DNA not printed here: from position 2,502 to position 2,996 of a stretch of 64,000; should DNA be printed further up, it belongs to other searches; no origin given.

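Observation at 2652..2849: Secreted micro-protein with an alpha-hairpinin-like CxxxC-x9-CxxxC motif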

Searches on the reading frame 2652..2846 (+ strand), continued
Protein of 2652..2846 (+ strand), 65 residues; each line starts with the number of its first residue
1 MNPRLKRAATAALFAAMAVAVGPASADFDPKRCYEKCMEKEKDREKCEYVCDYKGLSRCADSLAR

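Call 45: search_protein_families(library=ncbifam, proteins=[L103:2302-4533:+, L103:4571-4966:+, L106:2297-4492:+, L106:4540-4935:+, L108:1019-3175:+, L108:3214-3609:+], max_evalue=0.001)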
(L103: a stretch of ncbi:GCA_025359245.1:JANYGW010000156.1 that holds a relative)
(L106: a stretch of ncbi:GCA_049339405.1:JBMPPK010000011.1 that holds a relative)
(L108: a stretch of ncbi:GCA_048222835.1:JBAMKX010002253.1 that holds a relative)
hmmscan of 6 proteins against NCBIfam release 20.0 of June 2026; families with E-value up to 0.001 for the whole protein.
L103:2302-4533:+ (744 aa): 12 families
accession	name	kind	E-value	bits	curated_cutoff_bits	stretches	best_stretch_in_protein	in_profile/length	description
TIGR01782.1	TonB-Xanth-Caul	subfamily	6.5e-17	61.1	310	1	200-622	339-747/868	TonB-dependent receptor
TIGR01785.1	TonB-hemin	subfamily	1.6e-16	59.9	316.85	1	49-696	4-637/677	TonB-dependent heme/hemoglobin receptor family protein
TIGR01786.1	TonB-hemlactrns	subfamily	5e-16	58.2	323.75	1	60-660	17-623/719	TonB-dependent hemoglobin/transferrin/lactoferrin family receptor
TIGR01779.1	TonB-B12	equivalog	8.1e-13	47.8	599.7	1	25-181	10-174/614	TonB-dependent vitamin B12 receptor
NF010010.0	PRK13483.1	equivalog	2e-09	36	927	1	28-171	14-173/660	ligand-gated channel protein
NF010048.1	PRK13524.1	subfamily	2.5e-08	32.9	493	1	133-603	147-604/744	FepA family TonB-dependent siderophore receptor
NF007926.1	PRK10641.1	equivalog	1.2e-07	30.7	836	1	23-179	6-170/617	TonB-dependent vitamin B12 receptor BtuB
NF007478.2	PRK10064.1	equivalog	1.2e-07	30.4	745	0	19-172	3-169/663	catecholate siderophore receptor CirA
NF010038.0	PRK13513.1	equivalog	4.2e-06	25.6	942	1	29-172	17-176/659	ligand-gated channel protein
NF010012.0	PRK13486.1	equivalog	9.7e-06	24.2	924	0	131-188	127-186/696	TonB-dependent receptor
NF049947.1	TonB_dep_PCPU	exception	1.2e-05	23.7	800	1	127-185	130-188/685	TonB-dependent receptor, PCPU motif-type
TIGR01783.1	TonB-siderophor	subfamily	4.6e-05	22.2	223.5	1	70-178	8-127/649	TonB-dependent siderophore receptor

L103:4571-4966:+ (132 aa): 12 families
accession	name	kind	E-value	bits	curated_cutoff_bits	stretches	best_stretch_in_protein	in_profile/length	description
TIGR02196.1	GlrX_YruB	hypoth_equivalog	6.1e-13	49.1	88.55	1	56-121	2-68/74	glutaredoxin-like protein, YruB-family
NF041212.1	Uxx_star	subfamily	1.4e-09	38.1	66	1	57-117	2-64/70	Uxx-star family glutaredoxin-like (seleno)protein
NF045501.1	HUGP_GUXX-star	exception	2.1e-08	33.9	325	1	48-117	159-230/236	HUGP/GUXX-star fusion selenoprotein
NF002459.0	PRK01655.1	subfamily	1.5e-05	25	123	0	56-87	2-34/132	transcriptional regulator Spx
TIGR02181.1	GRX_bact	equivalog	1.8e-05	24.9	90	1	57-115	2-62/80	glutaredoxin 3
TIGR02190.1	GlrX-dom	hypoth_equivalog_domain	3.2e-05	23.8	99.3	1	50-113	4-67/79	glutaredoxin-family domain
NF007923.0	PRK10638.1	equivalog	3.9e-05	23.6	129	1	56-112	4-61/83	glutaredoxin 3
NF041114.2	gluta_UXX_star_1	equivalog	6.4e-05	23.1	72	1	57-117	2-64/70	UXX-star selenoprotein family 1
TIGR02200.1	GlrX_actino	hypoth_equivalog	0.00011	22.5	89.5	1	56-106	2-54/77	mycoredoxin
TIGR01617.1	arsC_related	subfamily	0.00012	22.4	75.05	0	56-92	1-37/117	Spx/MgsR family RNA polymerase-binding regulatory protein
TIGR02194.1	GlrX_NrdH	subfamily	0.00053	20.1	85.75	1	57-121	2-67/72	glutaredoxin-like protein NrdH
NF009210.0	PRK12559.1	equivalog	0.00075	19.6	159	0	57-102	3-51/131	transcriptional regulator SpxA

L106:2297-4492:+ (732 aa): 10 families
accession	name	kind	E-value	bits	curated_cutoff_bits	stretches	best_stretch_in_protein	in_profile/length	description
TIGR01782.1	TonB-Xanth-Caul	subfamily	2e-22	79.3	310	2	439-703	577-842/868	TonB-dependent receptor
TIGR01786.1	TonB-hemlactrns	subfamily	4.3e-15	55.1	323.75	1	34-652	2-626/719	TonB-dependent hemoglobin/transferrin/lactoferrin family receptor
TIGR01785.1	TonB-hemin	subfamily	8.2e-13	47.7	316.85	1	33-653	2-600/677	TonB-dependent heme/hemoglobin receptor family protein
NF010010.0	PRK13483.1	equivalog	6.7e-11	40.9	927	1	12-171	14-186/660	ligand-gated channel protein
NF007478.2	PRK10064.1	equivalog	5.9e-08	31.4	745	0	34-158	32-168/663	catecholate siderophore receptor CirA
NF010038.0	PRK13513.1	equivalog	6.1e-08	31.7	942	1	12-172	15-189/659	ligand-gated channel protein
NF050067.1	TonBEntbctnRecCfrA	equivalog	3.8e-05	22.2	1200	1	55-253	48-257/698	TonB-dependent ferric enterobactin receptor CfrA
NF049947.1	TonB_dep_PCPU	exception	0.00016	20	800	1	116-160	132-174/685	TonB-dependent receptor, PCPU motif-type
NF049944.1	TonB_dep_PUIUD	equivalog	0.00028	19.3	850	0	114-180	136-199/686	TonB-dependent receptor, PUIUD motif-type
NF007926.1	PRK10641.1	equivalog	0.00071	18.2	836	0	33-164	28-170/617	TonB-dependent vitamin B12 receptor BtuB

L106:4540-4935:+ (132 aa): 14 families
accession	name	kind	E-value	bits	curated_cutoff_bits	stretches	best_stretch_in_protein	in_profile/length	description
TIGR02196.1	GlrX_YruB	hypoth_equivalog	3.5e-19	69.1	88.55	1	56-126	2-73/74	glutaredoxin-like protein, YruB-family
NF041212.1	Uxx_star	subfamily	8.6e-14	51.5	66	1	56-119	1-66/70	Uxx-star family glutaredoxin-like (seleno)protein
NF041114.2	gluta_UXX_star_1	equivalog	5.5e-11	42.5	72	1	56-118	1-65/70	UXX-star selenoprotein family 1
TIGR02194.1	GlrX_NrdH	subfamily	9.1e-09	35.4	85.75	1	56-122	1-68/72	glutaredoxin-like protein NrdH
TIGR02200.1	GlrX_actino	hypoth_equivalog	1.1e-08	35.4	89.5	1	56-108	2-56/77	mycoredoxin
NF045501.1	HUGP_GUXX-star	exception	1.3e-08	34.6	325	1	48-118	159-231/236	HUGP/GUXX-star fusion selenoprotein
TIGR02181.1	GRX_bact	equivalog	5.8e-08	32.9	90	1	56-110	1-57/80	glutaredoxin 3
NF047338.1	gluta_UXX_star_3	exception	4.9e-07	29.7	97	1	56-115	1-62/70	UXX-star (seleno)protein family 3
NF041211.1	gluta_UXX_star_2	equivalog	6.4e-07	29.3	100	1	56-118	1-65/71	UXX-star (seleno)protein family 2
NF007657.0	PRK10329.1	equivalog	1.3e-05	25.2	131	1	56-119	3-66/81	glutaredoxin-like protein NrdH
NF007923.0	PRK10638.1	equivalog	1.3e-05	25.1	129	1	56-107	4-56/83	glutaredoxin 3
TIGR02190.1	GlrX-dom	hypoth_equivalog_domain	1.7e-05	24.6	99.3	1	54-91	8-45/79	glutaredoxin-family domain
TIGR01617.1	arsC_related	subfamily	8.1e-05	22.9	75.05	0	56-97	1-42/117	Spx/MgsR family RNA polymerase-binding regulatory protein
NF002459.0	PRK01655.1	subfamily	0.00016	21.7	123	0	56-96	2-43/132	transcriptional regulator Spx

L108:1019-3175:+ (719 aa): 10 families
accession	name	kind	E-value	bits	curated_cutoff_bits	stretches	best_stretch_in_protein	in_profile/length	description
TIGR01785.1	TonB-hemin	subfamily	6.3e-24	84.4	316.85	1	23-690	3-658/677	TonB-dependent heme/hemoglobin receptor family protein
TIGR01782.1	TonB-Xanth-Caul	subfamily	2.5e-23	82.3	310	1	151-698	347-849/868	TonB-dependent receptor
TIGR01786.1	TonB-hemlactrns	subfamily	6.7e-19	67.7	323.75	1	23-635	2-623/719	TonB-dependent hemoglobin/transferrin/lactoferrin family receptor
TIGR01779.1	TonB-B12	equivalog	8.2e-18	64.3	599.7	1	7-267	14-280/614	TonB-dependent vitamin B12 receptor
NF010010.0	PRK13483.1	equivalog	1.2e-12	46.6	927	1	15-157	27-189/660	ligand-gated channel protein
TIGR01783.1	TonB-siderophor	subfamily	1.6e-09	37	223.5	1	44-682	7-616/649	TonB-dependent siderophore receptor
NF049947.1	TonB_dep_PCPU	exception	7.8e-06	24.4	800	1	104-181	132-209/685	TonB-dependent receptor, PCPU motif-type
NF052649.1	TonRcptRhtA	equivalog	0.0005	18.4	1100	1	19-178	39-204/744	TonB-dependent siderophore receptor RhtA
NF049944.1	TonB_dep_PUIUD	equivalog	0.00051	18.5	850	0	105-151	139-185/686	TonB-dependent receptor, PUIUD motif-type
NF050067.1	TonBEntbctnRecCfrA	equivalog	0.00063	18.2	1200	0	76-165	86-186/698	TonB-dependent ferric enterobactin receptor CfrA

L108:3214-3609:+ (132 aa): 11 families
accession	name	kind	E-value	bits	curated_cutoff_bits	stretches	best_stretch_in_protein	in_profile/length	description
TIGR02196.1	GlrX_YruB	hypoth_equivalog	9.4e-15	54.9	88.55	1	56-127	2-74/74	glutaredoxin-like protein, YruB-family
NF041212.1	Uxx_star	subfamily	7.8e-11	42.1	66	1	57-118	2-65/70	Uxx-star family glutaredoxin-like (seleno)protein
NF045501.1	HUGP_GUXX-star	exception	2.8e-08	33.5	325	1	48-117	159-230/236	HUGP/GUXX-star fusion selenoprotein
TIGR02181.1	GRX_bact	equivalog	2.3e-07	31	90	1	57-120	2-67/80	glutaredoxin 3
NF041114.2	gluta_UXX_star_1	equivalog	2.5e-07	30.8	72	1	57-118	2-65/70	UXX-star selenoprotein family 1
TIGR02200.1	GlrX_actino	hypoth_equivalog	1.2e-06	28.8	89.5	1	56-107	2-55/77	mycoredoxin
TIGR02194.1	GlrX_NrdH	subfamily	2.8e-06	27.4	85.75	1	57-124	2-70/72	glutaredoxin-like protein NrdH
TIGR02190.1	GlrX-dom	hypoth_equivalog_domain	2.9e-06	27.1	99.3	1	50-121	4-75/79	glutaredoxin-family domain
NF047338.1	gluta_UXX_star_3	exception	1.2e-05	25.3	97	1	57-114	2-61/70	UXX-star (seleno)protein family 3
NF007923.0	PRK10638.1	equivalog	1.2e-05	25.3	129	1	56-91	4-39/83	glutaredoxin 3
NF041211.1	gluta_UXX_star_2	equivalog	2.2e-05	24.4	100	1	57-119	2-66/71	UXX-star (seleno)protein family 2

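Call 48: find_encoding_contigs(protein=P0007, flank=5000, max_places=3)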
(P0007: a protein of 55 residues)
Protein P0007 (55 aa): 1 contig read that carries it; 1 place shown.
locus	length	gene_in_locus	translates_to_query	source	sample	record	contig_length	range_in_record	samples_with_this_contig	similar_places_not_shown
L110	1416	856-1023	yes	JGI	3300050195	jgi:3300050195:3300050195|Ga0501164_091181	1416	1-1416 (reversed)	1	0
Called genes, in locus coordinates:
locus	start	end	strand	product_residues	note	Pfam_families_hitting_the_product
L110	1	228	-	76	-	?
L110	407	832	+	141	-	PF00462:Glutaredoxin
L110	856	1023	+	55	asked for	-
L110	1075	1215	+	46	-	-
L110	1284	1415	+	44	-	?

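Call 49: find_encoding_contigs(protein=P0008, flank=5000, max_places=3)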
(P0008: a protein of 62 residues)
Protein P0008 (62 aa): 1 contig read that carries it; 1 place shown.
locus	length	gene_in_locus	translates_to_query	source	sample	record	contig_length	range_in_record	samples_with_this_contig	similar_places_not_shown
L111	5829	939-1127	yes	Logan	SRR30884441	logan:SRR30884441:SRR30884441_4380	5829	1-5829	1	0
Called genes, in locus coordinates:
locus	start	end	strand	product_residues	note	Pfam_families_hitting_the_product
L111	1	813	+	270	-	?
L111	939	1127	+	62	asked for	-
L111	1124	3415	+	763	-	PF07715:Plug (weak), PF00593:TonB_dep_Rec_b-barrel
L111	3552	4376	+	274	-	PF13513:HEAT_EZ (faint), PF02985:HEAT (faint), PF13646:HEAT_2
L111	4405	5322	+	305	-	PF00126:HTH_1, PF03466:LysR_substrate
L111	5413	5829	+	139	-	?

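Call 50: find_encoding_contigs(protein=P0036, flank=5000, max_places=2)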
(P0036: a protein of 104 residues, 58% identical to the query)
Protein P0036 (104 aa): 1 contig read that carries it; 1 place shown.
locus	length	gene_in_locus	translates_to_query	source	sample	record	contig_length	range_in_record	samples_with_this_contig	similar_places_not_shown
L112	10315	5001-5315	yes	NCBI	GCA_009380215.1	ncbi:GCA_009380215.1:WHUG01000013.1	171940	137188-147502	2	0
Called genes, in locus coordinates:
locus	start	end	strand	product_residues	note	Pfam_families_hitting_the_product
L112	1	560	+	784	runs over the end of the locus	PF00912:Transgly, PF17092:PCB_OB, PF00905:Transpeptidase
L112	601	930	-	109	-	PF01491:Frataxin_Cyay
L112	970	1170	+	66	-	PF13627:LptM_cons (weak)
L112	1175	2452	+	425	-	PF00278:Orn_DAP_Arg_deC, PF01168:Ala_racemase_N (weak), PF02784:Orn_Arg_deC_N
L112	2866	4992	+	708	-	PF07715:Plug (weak), PF14905:OMP_b-brl_3 (faint), PF00593:TonB_dep_Rec_b-barrel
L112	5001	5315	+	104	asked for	-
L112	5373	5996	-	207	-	PF01794:Ferric_reduct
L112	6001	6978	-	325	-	PF00174:Oxidored_molyb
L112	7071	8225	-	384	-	PF01578:Cytochrom_C_asm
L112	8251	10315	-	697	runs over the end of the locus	PF05140:ResB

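Call 51: search_solved_structures(query=L106:2297-4492:+, max_evalue=0.00001)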
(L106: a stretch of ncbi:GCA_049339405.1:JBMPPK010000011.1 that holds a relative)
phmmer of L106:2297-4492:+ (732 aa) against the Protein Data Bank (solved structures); distinct sequences matched with E-value up to 0.00001: 2.
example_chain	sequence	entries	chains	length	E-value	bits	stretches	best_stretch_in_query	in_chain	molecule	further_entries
2hdf_A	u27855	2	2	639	5.3e-06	28.5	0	47-155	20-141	Colicin I receptor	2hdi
9nn6_A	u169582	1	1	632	6.1e-06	28.3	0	48-155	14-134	Colicin I receptor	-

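Call 52: search_solved_structures(query=L111:1124-3412:+, max_evalue=0.00001)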
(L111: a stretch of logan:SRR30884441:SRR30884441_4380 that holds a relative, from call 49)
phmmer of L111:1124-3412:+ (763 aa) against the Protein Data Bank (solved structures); distinct sequences matched with E-value up to 0.00001: 0.

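Call 54: find_related_loci(query=A3, collection=genome_contigs, flank=5000)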
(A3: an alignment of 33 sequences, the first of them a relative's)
Query A3 (65 aa) in genome_contigs; peptide patterns used: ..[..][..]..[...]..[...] (x = any residue, [..] = any of these).
62 stretches matched a pattern; 5 encode a relative of the query (tblastn E <= 1e-3); 5 distinct loci.
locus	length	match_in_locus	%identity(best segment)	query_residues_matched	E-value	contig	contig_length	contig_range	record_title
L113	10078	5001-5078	58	26-51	7e-8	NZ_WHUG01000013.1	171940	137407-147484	Rugamonas aquatica strain FT29W NODE_13_length_171940_cov_23.325057_13, whole genome shotgun sequence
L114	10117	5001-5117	41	13-51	1e-7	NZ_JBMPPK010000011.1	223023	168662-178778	Undibacterium sp. Tian12W NODE_11_length_223023_cov_46.575089_11, whole genome shotgun sequence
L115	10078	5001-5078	54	26-51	9e-8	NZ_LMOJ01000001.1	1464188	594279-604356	Massilia sp. Leaf139 contig_1, whole genome shotgun sequence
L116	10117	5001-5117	44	13-51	1e-7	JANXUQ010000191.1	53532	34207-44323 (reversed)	MAG: Rhodoferax sp. isolate 340R_metabat_138 340R_k141_296723, whole genome shotgun sequence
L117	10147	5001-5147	31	4-51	3e-5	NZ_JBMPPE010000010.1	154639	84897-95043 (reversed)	Undibacterium sp. RuTC16W NODE_10_length_154639_cov_82.420006, whole genome shotgun sequence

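Call 59: find_related_loci(query=L111:1124-3412:+, collection=genome_contigs, flank=3000)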
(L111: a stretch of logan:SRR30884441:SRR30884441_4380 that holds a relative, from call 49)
Query L111:1124-3412:+ (763 aa) in genome_contigs; peptide patterns used: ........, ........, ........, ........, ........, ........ (x = any residue, [..] = any of these).
40 stretches matched a pattern, but none encodes a relative of the query by tblastn (E <= 1e-3).

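Call 71: search_protein_families(library=pfam, alignment_id=A3, max_evalue=1)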
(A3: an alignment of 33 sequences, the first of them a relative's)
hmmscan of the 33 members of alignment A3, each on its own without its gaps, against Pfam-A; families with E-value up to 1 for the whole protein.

A. member 1, P0001 (65 aa): 2 families
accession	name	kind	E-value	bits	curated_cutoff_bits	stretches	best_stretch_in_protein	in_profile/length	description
PF25676.1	T4_Spackle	-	0.031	15.3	27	1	5-44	1-39/96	Bacteriophage T4 Spackle protein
PF12071.13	DUF3551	-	0.039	14.5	26.5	1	8-60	8-53/78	Protein of unknown function (DUF3551)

B. families by the number of members that match (of 33 scanned): 19 families
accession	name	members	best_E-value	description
PF08095.16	Toxin_25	5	0.0038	Hefutoxin family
PF08139.17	LPAM_1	5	0.039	Prokaryotic membrane lipoprotein lipid attachment site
PF05221.23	AdoHcyase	3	0.036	S-adenosyl-L-homocysteine hydrolase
PF25676.1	T4_Spackle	2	0.031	Bacteriophage T4 Spackle protein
PF19594.4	DUF6099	2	0.071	Family of unknown function (DUF6099)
PF25011.1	VSR_TRX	1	0.006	Vacuolar sorting receptor thioredoxin-like domain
PF06453.16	LT-IIB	1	0.0065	Type II heat-labile enterotoxin , B subunit (LT-IIB)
PF20098.4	DUF6488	1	0.016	Family of unknown function (DUF6488)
PF07870.16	DUF1657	1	0.018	Protein of unknown function (DUF1657)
PF06380.16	DUF1072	1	0.033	Protein of unknown function (DUF1072)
PF12071.13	DUF3551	1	0.039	Protein of unknown function (DUF3551)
PF24101.1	eWH_GTF3C1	1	0.062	GTF3C1, extended winged-helix domain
PF04403.18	PqiA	1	0.087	Paraquat-inducible protein A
PF18198.7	AAA_lid_11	1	0.091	Dynein heavy chain AAA lid domain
PF17089.10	YjbT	1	0.15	Uncharacterised protein family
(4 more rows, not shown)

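Call 72: predict_structure(alignment_id=A3)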
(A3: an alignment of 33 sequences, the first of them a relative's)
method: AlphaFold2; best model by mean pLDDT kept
length: 65 residues; sequences in the alignment: 33
mean_pLDDT: 62.9   pTM: 0.39
mean pLDDT of the five models: 62.9, 60.9, 60.3, 57.8, 57.1
residues with pLDDT >= 90: 0; 70-90: 23; 50-70: 34; < 50: 8
segments of 3 or more residues with pLDDT < 50: 22-26
pLDDT, mean of each block of 10 residues (from residue 1): 58 57 54 77 79 60 49
secondary structure, 60 per line:
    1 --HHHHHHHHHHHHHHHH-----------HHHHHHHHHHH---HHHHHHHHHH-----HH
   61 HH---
elements in order: H3-18 H30-40 H44-53 H59-62

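Call 73: search_protein_families(library=pfam, proteins=[L111:1-813:+, L111:3552-4373:+], max_evalue=0.1)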
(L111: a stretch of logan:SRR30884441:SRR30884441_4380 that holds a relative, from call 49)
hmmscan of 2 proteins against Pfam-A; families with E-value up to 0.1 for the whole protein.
L111:1-813:+ (270 aa): 1 family
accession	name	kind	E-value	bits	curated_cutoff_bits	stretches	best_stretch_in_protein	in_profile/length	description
PF09821.14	AAA_assoc_C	-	6.9e-31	107.8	27.6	1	135-253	1-119/119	C-terminal AAA-associated domain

L111:3552-4373:+ (274 aa): 7 families
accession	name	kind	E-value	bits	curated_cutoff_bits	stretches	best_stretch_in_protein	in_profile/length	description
PF13646.12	HEAT_2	-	3.4e-28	98.2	27.7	3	83-164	4-87/88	HEAT repeats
PF02985.28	HEAT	-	1e-11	44.4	23.5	0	143-167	3-27/31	HEAT repeat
PF13513.12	HEAT_EZ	-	8.4e-09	36.2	27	0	177-200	31-54/55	HEAT-like repeat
PF03130.22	HEAT_PBS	-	9.3e-05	23.1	20.9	0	156-185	1-27/27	PBS lyase HEAT-like repeat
PF00514.29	Arm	-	0.0021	18.5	20.6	0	111-134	14-37/41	Armadillo/beta-catenin-like repeat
PF14492.12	EFG_III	-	0.0031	18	27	1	41-96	5-60/75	Elongation Factor G, domain III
PF12717.13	Cnd1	-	0.028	14.9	26.4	0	157-200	3-47/162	non-SMC mitotic condensation complex subunit 1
